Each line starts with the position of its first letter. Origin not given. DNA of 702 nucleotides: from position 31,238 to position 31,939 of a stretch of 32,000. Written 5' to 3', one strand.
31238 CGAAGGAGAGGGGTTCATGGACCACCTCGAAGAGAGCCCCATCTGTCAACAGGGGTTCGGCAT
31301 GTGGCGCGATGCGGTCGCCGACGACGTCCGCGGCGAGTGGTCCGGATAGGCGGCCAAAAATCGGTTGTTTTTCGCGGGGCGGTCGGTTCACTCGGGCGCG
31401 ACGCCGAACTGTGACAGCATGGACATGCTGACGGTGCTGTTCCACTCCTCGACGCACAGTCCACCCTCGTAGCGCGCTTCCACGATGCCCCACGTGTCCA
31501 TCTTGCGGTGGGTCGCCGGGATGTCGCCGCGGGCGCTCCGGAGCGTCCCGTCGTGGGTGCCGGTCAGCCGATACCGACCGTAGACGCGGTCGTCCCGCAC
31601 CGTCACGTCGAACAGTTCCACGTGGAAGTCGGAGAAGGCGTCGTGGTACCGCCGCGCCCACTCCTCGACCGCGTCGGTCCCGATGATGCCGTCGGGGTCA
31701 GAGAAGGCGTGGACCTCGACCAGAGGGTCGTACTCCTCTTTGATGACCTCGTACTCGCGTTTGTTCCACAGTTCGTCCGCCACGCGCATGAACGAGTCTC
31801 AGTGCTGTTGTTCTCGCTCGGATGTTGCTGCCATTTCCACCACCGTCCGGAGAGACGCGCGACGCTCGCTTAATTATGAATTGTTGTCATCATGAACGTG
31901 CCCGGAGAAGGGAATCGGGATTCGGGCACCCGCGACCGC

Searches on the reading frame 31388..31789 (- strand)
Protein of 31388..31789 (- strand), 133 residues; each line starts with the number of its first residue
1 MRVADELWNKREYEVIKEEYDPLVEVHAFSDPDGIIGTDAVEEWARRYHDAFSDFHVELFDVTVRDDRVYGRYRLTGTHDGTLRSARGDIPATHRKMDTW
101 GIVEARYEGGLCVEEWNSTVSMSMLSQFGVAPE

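Call 12: search_protein_families(library=pfam, proteins=[window:31388-31789:-], max_evalue=0.001)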
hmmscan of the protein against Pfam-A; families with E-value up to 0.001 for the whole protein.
window:31388-31789:- (133 aa): 2 families
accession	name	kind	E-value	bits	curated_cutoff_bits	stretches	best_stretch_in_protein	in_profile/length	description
PF07366.18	SnoaL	-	2.1e-15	57.1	28.4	1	2-127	5-125/126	SnoaL-like polyketide cyclase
PF12680.13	SnoaL_2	-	8.3e-11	42.8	27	1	6-114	6-101/102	SnoaL-like domain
